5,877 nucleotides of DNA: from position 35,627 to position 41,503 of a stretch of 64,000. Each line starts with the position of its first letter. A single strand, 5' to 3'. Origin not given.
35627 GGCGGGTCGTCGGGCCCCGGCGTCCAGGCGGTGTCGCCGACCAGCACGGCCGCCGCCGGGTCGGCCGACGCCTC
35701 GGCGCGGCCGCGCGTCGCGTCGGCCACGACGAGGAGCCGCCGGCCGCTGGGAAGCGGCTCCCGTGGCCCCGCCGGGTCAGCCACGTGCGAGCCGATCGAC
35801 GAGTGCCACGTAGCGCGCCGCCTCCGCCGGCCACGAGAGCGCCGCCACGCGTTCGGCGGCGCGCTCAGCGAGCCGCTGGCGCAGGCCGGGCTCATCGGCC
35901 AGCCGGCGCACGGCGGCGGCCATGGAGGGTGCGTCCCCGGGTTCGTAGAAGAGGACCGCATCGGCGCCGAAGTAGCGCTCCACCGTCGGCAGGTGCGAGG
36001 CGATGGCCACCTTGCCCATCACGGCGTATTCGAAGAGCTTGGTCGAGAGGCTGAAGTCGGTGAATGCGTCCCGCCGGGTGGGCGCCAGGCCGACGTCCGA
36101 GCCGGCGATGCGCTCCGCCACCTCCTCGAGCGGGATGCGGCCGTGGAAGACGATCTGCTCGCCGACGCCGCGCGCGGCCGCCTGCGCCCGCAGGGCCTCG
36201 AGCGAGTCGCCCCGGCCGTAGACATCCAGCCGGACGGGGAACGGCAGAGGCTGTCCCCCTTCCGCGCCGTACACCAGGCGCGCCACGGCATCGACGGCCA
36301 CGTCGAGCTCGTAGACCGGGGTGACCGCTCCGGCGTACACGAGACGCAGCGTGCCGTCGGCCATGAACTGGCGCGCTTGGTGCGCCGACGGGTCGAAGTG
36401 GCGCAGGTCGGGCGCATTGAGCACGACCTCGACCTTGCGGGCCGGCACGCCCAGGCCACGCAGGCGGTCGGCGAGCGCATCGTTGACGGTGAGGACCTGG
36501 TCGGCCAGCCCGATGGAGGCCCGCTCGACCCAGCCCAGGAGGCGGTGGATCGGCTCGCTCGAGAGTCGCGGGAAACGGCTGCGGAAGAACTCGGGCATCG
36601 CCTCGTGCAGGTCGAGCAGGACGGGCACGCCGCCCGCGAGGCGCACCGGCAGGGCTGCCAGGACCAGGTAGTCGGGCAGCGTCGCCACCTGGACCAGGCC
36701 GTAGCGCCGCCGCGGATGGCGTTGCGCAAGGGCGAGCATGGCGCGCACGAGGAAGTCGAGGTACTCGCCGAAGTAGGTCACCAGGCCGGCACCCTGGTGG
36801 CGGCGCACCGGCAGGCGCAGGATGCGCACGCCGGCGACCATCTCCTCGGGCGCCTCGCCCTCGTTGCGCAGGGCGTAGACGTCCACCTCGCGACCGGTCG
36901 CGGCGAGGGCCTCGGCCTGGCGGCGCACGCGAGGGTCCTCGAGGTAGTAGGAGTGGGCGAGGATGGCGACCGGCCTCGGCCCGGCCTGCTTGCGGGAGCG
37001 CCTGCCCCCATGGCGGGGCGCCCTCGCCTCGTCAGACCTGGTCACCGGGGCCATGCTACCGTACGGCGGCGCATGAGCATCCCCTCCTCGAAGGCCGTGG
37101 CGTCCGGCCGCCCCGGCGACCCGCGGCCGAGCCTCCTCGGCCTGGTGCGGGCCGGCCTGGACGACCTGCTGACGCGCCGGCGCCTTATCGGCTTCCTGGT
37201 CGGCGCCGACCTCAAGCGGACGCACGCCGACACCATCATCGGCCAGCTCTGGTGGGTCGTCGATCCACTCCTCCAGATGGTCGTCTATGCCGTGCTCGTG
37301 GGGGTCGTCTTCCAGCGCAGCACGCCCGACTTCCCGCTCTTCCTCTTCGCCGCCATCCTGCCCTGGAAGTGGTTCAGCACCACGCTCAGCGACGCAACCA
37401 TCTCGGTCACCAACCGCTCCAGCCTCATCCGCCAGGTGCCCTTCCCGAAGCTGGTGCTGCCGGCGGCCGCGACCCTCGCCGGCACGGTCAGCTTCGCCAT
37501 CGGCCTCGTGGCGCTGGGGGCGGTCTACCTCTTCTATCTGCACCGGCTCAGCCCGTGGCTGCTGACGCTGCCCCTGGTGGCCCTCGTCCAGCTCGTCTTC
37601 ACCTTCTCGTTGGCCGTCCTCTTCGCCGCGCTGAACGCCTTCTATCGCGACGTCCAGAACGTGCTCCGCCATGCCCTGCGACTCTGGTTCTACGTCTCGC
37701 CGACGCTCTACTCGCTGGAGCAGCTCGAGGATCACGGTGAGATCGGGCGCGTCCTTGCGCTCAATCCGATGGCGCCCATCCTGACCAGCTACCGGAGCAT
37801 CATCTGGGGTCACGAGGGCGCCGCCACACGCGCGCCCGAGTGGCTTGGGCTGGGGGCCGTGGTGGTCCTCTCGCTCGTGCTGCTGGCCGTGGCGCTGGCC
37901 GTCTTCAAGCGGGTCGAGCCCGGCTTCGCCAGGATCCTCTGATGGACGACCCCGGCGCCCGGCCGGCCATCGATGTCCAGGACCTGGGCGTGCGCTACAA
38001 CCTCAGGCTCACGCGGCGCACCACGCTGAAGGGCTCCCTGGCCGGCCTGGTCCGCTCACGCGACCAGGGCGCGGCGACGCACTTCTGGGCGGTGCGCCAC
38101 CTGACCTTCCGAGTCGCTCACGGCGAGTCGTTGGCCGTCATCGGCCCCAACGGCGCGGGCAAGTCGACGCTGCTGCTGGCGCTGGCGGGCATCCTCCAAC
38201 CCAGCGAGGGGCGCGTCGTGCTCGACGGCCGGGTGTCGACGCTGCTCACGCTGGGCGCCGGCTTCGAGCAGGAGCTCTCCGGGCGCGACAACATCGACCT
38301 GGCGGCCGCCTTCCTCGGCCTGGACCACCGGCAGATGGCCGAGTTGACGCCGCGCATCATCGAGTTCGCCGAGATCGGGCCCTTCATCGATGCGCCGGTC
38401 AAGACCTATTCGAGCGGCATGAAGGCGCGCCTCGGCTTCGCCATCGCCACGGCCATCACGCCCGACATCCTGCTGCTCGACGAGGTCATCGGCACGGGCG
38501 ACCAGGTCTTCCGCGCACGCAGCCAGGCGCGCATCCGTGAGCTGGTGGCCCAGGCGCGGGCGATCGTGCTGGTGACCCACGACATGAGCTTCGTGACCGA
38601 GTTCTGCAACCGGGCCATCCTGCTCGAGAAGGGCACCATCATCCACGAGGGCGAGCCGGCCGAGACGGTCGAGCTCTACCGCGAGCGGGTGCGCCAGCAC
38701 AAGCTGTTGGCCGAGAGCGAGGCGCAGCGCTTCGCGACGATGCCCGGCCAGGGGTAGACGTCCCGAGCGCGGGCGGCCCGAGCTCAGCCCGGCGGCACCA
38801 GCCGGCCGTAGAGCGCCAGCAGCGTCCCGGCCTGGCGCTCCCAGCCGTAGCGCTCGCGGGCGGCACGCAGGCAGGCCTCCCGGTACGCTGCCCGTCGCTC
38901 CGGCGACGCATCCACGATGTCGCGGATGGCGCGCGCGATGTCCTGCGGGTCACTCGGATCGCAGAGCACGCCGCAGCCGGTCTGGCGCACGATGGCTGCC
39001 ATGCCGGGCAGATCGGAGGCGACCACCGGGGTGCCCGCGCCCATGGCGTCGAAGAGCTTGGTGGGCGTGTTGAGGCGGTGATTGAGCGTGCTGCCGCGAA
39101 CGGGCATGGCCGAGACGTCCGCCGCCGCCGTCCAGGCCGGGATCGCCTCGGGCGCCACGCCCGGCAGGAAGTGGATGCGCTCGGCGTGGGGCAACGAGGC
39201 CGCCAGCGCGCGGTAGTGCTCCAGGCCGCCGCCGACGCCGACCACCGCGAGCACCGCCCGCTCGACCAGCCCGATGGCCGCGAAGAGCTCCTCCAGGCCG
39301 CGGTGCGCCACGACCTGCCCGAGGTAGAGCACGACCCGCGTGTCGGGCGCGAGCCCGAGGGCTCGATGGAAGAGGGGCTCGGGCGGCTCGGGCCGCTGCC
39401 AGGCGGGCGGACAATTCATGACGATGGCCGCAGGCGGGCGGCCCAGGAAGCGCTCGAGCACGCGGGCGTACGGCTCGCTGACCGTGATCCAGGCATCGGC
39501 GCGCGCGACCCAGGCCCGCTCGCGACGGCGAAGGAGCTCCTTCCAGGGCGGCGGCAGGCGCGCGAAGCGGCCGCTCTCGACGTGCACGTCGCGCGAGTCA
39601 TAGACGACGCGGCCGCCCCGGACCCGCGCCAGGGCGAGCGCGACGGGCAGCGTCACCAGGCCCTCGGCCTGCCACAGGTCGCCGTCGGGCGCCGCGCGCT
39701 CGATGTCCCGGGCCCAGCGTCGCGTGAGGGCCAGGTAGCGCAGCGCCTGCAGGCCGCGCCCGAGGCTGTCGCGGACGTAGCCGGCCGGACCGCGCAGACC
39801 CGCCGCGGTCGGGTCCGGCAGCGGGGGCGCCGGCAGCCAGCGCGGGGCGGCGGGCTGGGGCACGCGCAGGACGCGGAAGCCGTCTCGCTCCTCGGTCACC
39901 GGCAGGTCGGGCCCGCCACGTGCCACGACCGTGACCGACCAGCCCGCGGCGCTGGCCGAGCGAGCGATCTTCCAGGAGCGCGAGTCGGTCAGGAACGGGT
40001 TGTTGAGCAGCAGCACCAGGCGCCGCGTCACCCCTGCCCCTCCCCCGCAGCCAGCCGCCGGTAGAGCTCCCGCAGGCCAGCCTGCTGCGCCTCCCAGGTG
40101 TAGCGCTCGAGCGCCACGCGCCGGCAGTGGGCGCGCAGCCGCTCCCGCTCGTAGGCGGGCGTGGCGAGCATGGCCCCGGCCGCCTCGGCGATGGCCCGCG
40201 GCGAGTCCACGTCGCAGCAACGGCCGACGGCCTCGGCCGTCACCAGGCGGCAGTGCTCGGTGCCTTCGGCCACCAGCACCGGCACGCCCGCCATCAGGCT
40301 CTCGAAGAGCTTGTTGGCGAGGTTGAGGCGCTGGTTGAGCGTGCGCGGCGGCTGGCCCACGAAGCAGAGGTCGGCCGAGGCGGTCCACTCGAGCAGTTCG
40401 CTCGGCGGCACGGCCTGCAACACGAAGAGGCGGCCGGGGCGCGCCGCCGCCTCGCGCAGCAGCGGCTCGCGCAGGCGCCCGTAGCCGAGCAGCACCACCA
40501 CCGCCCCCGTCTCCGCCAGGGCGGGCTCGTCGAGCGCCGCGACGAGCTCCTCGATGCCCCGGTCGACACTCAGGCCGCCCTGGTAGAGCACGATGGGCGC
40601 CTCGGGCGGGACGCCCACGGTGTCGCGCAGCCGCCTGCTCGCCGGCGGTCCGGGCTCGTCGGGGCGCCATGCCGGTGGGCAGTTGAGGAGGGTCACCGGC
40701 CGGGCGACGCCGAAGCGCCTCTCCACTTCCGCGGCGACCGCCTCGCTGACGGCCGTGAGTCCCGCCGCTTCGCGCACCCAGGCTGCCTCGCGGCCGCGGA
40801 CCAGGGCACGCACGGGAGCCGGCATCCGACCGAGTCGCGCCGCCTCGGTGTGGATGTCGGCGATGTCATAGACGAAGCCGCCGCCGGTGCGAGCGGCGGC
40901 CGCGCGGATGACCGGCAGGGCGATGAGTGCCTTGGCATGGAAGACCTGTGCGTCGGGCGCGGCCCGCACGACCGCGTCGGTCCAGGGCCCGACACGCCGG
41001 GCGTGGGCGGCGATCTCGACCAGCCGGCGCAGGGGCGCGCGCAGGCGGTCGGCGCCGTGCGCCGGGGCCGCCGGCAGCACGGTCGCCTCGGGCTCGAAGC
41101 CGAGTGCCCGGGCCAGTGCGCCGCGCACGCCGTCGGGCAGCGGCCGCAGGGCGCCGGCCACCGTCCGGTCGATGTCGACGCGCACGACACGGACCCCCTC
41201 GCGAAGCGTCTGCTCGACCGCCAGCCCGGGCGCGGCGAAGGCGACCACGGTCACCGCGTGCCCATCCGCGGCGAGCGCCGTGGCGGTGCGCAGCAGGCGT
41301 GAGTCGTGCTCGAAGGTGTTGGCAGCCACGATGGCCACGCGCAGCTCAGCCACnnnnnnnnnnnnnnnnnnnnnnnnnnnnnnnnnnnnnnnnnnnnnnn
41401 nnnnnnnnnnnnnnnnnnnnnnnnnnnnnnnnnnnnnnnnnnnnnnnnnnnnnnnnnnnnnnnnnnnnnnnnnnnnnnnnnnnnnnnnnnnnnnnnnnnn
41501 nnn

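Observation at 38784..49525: Nine translationally coupled genes: a full WbpD-E-B-A-I-type diacetamido-uronic-acid pathway hard-wired to four glycosyltransferases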

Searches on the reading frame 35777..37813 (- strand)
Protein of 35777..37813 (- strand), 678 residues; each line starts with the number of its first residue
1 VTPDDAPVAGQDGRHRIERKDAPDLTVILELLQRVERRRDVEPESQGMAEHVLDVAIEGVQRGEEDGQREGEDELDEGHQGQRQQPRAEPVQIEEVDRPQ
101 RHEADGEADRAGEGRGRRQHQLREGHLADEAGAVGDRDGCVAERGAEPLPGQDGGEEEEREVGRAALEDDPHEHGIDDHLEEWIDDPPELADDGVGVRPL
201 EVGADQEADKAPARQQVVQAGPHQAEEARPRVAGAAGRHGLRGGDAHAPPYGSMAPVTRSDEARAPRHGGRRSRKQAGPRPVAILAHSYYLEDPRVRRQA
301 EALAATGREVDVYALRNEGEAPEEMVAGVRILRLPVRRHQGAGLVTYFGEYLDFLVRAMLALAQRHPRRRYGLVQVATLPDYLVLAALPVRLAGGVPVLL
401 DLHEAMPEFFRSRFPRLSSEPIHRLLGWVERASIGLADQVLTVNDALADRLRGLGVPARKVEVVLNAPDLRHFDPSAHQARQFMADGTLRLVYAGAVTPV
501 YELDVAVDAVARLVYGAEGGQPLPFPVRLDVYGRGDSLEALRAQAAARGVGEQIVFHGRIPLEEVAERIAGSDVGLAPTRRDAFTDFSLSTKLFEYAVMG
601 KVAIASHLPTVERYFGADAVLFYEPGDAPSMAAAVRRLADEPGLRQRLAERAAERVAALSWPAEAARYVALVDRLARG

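Call 8: search_protein_families(library=pfam, proteins=[window:35777-37813:-], max_evalue=0.00001)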
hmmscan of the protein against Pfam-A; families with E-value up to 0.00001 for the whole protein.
window:35777-37813:- (678 aa): 5 families
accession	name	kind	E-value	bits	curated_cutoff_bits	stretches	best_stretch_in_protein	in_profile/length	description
PF13579.12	Glyco_trans_4_4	-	1.1e-20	75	29.7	1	295-466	6-157/158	Glycosyl transferase 4-like domain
PF13439.12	Glyco_transf_4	-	1.9e-16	61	28.5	1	296-470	8-168/170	Glycosyltransferase Family 4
PF13692.12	Glyco_trans_1_4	-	1.3e-14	55.1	27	1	490-640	3-141/142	Glycosyl transferases group 1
PF13524.12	Glyco_trans_1_2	-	4.4e-13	49.8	25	1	548-658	27-131/144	Glycosyl transferase-like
PF00534.26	Glycos_transf_1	-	2.1e-12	47.4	26.4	1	487-654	14-171/172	Glycosyl transferases group 1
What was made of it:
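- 35777..37054 (-): Divergent GT4 glycosyltransferase ('GTdiv'). The start is uncertain. The ATG at 37054 is only 18 nt from the wzm start, and orthologues are about 393 aa, so the true start may be near 36970. Pfam GT4 domains (call 8).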

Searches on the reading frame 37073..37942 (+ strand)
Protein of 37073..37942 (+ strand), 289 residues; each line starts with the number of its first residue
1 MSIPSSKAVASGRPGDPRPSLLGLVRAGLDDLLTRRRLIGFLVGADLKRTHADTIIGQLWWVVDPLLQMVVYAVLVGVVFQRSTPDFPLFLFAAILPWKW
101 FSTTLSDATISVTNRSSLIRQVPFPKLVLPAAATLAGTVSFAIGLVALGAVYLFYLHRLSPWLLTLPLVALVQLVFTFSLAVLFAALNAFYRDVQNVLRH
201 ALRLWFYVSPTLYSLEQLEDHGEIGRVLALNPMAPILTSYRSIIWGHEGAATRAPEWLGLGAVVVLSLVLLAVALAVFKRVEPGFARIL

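Call 32: search_protein_families(library=pfam, proteins=[window:37073-37942:+], max_evalue=0.1)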
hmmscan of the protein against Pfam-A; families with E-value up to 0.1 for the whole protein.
window:37073-37942:+ (289 aa): 2 families
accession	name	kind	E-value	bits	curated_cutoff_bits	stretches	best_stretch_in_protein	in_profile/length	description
PF01061.29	ABC2_membrane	-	3e-09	37.2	26.9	1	53-244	17-210/211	ABC-2 type transporter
PF12679.13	ABC2_membrane_2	-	4.5e-05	23.3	27.2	1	133-281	123-281/283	ABC-2 family transporter protein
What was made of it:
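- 37073..37942 (+): wzm/tagG-like ABC-2 permease, 289 aa. Pfam ABC2_membrane, 37 bits against a cutoff of 26.9 (call 32).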

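Call 35: search_protein_families(library=ncbifam, proteins=[window:37073-37942:+], max_evalue=0.00001)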
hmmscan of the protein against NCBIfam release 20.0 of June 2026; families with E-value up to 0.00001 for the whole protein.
window:37073-37942:+ (289 aa): 2 families
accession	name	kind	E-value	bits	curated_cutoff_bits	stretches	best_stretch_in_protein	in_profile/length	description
NF050109.1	galactan_ABC_perm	equivalog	5.7e-15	55.6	380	1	30-278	15-264/272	galactan export ABC transporter permease subunit Wzm/RfbD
NF050053.1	CapPschTportKpsM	equivalog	2.4e-09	37.5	300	1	51-247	18-220/257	capsule polysaccharide transporter KpsM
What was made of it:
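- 37073..37942 (+): NCBIfam galactan Wzm and KpsM match weakly (call 35).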

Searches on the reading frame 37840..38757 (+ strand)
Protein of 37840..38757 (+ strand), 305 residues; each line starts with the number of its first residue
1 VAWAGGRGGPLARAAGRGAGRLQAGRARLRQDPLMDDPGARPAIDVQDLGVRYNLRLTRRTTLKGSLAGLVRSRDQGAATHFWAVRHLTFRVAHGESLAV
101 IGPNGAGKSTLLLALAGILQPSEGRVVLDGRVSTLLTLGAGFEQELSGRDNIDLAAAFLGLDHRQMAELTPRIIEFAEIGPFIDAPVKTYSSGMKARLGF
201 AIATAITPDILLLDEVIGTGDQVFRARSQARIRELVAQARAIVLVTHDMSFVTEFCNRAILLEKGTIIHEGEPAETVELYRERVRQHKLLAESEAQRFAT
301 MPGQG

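Call 8: search_protein_families(library=pfam, proteins=[window:37840-38757:+], max_evalue=0.00001)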
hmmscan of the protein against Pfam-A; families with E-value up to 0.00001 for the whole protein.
window:37840-38757:+ (305 aa): 2 families
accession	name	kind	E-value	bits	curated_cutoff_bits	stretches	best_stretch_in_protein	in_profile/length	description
PF00005.33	ABC_tran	-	1.4e-19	71.5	25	1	86-216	2-135/137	ABC transporter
PF13304.12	AAA_21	-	5.5e-06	27.1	27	0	99-121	3-25/304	AAA domain, putative AbiEii toxin, Type IV TA system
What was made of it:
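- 37942..38757 (+): wzt/tagH-like ABC exporter ATPase, 271 aa. It has the nucleotide-binding domain only, with no C-terminal carbohydrate-binding domain. Pfam ABC_tran (call 8).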

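Call 35: search_protein_families(library=ncbifam, proteins=[window:37939-38757:+], max_evalue=0.00001)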
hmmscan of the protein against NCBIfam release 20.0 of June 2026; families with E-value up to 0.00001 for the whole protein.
window:37939-38757:+ (272 aa): 177 families (the best 25 are shown)
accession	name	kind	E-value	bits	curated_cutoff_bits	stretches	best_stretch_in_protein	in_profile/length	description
NF010065.0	PRK13545.1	equivalog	1.3e-56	192.5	538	1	46-265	34-252/549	teichoic acids export protein ATP-binding subunit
NF050108.1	galactan_ABC_ATP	equivalog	3.3e-53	180.4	400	1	40-249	33-242/244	galactan export ABC transporter ATP-binding subunit Wzt/RfbE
NF010066.0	PRK13546.1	equivalog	2.6e-50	171.2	320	1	45-265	33-252/264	teichoic acids export ABC transporter ATP-binding subunit TagH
TIGR01188.1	drrA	subfamily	4.9e-36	124.6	312.45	1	48-245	5-213/302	daunorubicin resistance ABC transporter, ATP-binding protein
NF010059.0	PRK13536.1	equivalog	1.9e-30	105.8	549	1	52-245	59-263/342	nodulation factor ABC transporter ATP-binding protein NodI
TIGR01288.1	nodI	equivalog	1.5e-29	103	424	1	52-244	20-223/303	nodulation factor ABC transporter ATP-binding protein NodI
NF010060.0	PRK13537.1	equivalog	5.8e-29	101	521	1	52-245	31-235/314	nodulation factor ABC transporter ATP-binding protein NodI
TIGR04521.1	ECF_ATPase_2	equivalog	8e-26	90.7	330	2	129-256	116-244/279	energy-coupling factor transporter ATPase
TIGR01186.1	proV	subfamily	3e-25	89.1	326.6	2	116-244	89-218/363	betaine/proline/choline family ABC transporter ATP-binding protein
NF010068.0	PRK13548.1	equivalog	3.5e-25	88.6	261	1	52-245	21-232/261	heme ABC transporter ATP-binding protein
TIGR04520.1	ECF_ATPase_1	equivalog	7.4e-25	87.9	315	2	121-245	101-225/269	energy-coupling factor transporter ATPase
TIGR01166.1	cbiO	subfamily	4.1e-24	85.1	211.8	2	52-98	8-54/190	cobalt ABC transporter, ATP-binding protein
TIGR03873.1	F420-0_ABC_ATP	hypoth_equivalog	6e-24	84.7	372.4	1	49-244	14-225/256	putative F420-0 ABC transporter ATP-binding protein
TIGR00968.1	3a0106s01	subfamily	8.4e-24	84.4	342.75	1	48-244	12-219/237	sulfate ABC transporter ATP-binding protein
NF010156.0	PRK13635.1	equivalog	1.3e-23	83.5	392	2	117-245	101-229/279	energy-coupling factor ABC transporter ATP-binding protein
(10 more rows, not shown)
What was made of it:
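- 37942..38757 (+): NCBIfam TagH scores 171-193 bits and galactan Wzt 180 bits, all below their cutoffs (call 35).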

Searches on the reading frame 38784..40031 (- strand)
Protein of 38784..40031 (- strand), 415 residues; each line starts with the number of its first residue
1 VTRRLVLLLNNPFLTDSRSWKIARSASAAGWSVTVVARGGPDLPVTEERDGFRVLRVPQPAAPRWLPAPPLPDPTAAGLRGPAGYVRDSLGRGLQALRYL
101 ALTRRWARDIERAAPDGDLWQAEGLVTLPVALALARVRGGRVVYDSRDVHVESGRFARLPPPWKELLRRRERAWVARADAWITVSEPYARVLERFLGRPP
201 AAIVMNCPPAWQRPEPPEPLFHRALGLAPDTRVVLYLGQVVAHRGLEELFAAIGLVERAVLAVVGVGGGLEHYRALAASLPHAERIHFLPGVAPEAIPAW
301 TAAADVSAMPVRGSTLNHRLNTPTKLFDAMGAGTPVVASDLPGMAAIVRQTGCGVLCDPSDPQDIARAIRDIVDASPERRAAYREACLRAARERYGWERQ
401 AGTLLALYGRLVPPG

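Call 4: search_protein_families(library=pfam, proteins=[window:38784-40031:-])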
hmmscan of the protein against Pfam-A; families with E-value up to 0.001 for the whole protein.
window:38784-40031:- (415 aa): 5 families
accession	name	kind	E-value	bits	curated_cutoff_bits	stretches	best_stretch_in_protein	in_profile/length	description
PF00534.26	Glycos_transf_1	-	6.1e-22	78.4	26.4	1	222-384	6-167/172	Glycosyl transferases group 1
PF13692.12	Glyco_trans_1_4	-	8e-22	78.5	27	1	232-373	2-140/142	Glycosyl transferases group 1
PF13439.12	Glyco_transf_4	-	3e-08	34.3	28.5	1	22-203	11-159/170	Glycosyltransferase Family 4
PF13579.12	Glyco_trans_4_4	-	4e-08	34.2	29.7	1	20-205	8-154/158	Glycosyl transferase 4-like domain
PF13524.12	Glyco_trans_1_2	-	1.1e-06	29.1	25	1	262-406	18-144/144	Glycosyl transferase-like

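Call 5: search_protein_families(library=ncbifam, proteins=[window:38784-40031:-])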
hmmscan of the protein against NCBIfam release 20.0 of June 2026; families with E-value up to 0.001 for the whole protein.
window:38784-40031:- (415 aa): 17 families
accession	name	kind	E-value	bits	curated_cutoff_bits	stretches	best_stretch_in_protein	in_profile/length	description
TIGR04063.1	stp3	hypoth_equivalog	8.6e-20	71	442.05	1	168-411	148-395/397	TIGR04063 family PEP-CTERM/XrtA system glycosyltransferase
TIGR03449.1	mycothiol_MshA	equivalog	3.3e-17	62.5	462.5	1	222-410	211-402/406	D-inositol-3-phosphate glycosyltransferase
NF007640.0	PRK10307.1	subfamily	4.3e-16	58.8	276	1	124-392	116-389/411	WcaI family glycosyltransferase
NF053787.1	GlcN_PG_synth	equivalog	4.1e-12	45.6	480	1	213-411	179-359/361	N-acetylglucosaminyl phosphatidylglycerol synthase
NF047684.1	TeichurnBiosyTuaC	equivalog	1.6e-11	43.8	550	1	177-411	164-389/391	teichuronic acid biosynthesis protein TuaC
TIGR04047.1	MSMEG_0565_glyc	hypoth_equivalog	3.5e-11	42.8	259.85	1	166-408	128-371/373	MSMEG_0565 family glycosyltransferase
TIGR03088.1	stp2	hypoth_equivalog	3.2e-09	36.3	409.05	1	257-410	228-372/374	TIGR03088 family PEP-CTERM/XrtA system glycosyltransferase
NF041876.1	EPS_EpsE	equivalog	5.5e-08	32.5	400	1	324-404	310-389/389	exopolysaccharide biosynthesis GT4 family glycosyltransferase EpsE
TIGR03999.1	thiol_BshA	equivalog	6.1e-08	32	273.7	1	245-411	216-373/375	N-acetyl-alpha-D-glucosaminyl L-malate synthase BshA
NF047676.1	TeichurnBiosyTuaH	equivalog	6.1e-07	28.7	550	1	280-379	261-358/384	teichuronic acid biosynthesis protein TuaH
TIGR02149.1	glgA_Coryne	subfamily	1.1e-06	28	302.4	1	226-410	199-389/391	glycogen synthase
NF038229.1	Glyco4_Geo_Pelo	equivalog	1.5e-06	27.5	400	1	274-412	208-337/338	GPMC system family 4 glycosyltransferase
TIGR02472.1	sucr_P_syn_N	equivalog_domain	2.7e-06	26.5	576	1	316-401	345-431/439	sucrose-phosphate synthase, putative, glycosyltransferase domain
NF012028.0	PRK15484.1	subfamily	9.4e-06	24.9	618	1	202-399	164-366/380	lipopolysaccharide N-acetylglucosaminyltransferase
TIGR04007.1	wcaI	equivalog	3.5e-05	22.6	800.45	1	223-333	223-332/407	colanic acid biosynthesis glycosyltransferase WcaI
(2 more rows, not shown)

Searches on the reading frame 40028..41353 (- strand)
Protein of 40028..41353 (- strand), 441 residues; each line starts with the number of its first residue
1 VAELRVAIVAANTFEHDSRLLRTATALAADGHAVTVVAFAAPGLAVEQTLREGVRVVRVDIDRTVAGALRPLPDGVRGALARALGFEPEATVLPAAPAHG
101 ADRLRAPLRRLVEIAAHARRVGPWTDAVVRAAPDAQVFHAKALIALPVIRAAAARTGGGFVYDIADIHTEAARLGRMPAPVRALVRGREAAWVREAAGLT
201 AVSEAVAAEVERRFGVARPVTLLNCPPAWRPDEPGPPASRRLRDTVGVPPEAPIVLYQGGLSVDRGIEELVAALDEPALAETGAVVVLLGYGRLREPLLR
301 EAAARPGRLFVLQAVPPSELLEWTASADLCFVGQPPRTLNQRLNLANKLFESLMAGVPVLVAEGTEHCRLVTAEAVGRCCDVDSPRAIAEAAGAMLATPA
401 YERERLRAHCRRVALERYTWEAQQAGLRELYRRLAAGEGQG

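Call 4: search_protein_families(library=pfam, proteins=[window:40028-41353:-])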
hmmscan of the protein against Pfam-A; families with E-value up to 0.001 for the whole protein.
window:40028-41353:- (441 aa): 4 families
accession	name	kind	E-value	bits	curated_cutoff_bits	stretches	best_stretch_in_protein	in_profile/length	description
PF13692.12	Glyco_trans_1_4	-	1.7e-07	32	27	1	253-396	2-140/142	Glycosyl transferases group 1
PF13439.12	Glyco_transf_4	-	3.7e-07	30.8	28.5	1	20-223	8-162/170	Glycosyltransferase Family 4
PF00534.26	Glycos_transf_1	-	3.2e-06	27.2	26.4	1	243-406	6-165/172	Glycosyl transferases group 1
PF13524.12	Glyco_trans_1_2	-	5.6e-05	23.6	25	1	311-422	31-137/144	Glycosyl transferase-like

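Call 5: search_protein_families(library=ncbifam, proteins=[window:40028-41353:-])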
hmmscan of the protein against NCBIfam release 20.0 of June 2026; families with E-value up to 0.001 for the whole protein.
window:40028-41353:- (441 aa): 6 families
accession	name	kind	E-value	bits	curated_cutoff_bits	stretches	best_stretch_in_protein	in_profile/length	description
NF007640.0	PRK10307.1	subfamily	1.6e-15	57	276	1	107-421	81-394/411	WcaI family glycosyltransferase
TIGR04063.1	stp3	hypoth_equivalog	2.3e-10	39.9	442.05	1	108-435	71-396/397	TIGR04063 family PEP-CTERM/XrtA system glycosyltransferase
TIGR04047.1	MSMEG_0565_glyc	hypoth_equivalog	1.2e-07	31.2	259.85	1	189-432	133-372/373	MSMEG_0565 family glycosyltransferase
NF038295.1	EPS_HpsP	equivalog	3.2e-06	26.4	550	0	350-433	305-386/388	hormogonium polysaccharide biosynthesis glycosyltransferase HpsP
NF053787.1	GlcN_PG_synth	equivalog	4.5e-06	25.8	480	1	241-434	186-359/361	N-acetylglucosaminyl phosphatidylglycerol synthase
NF047684.1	TeichurnBiosyTuaC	equivalog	0.00034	19.6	550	1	239-331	206-294/391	teichuronic acid biosynthesis protein TuaC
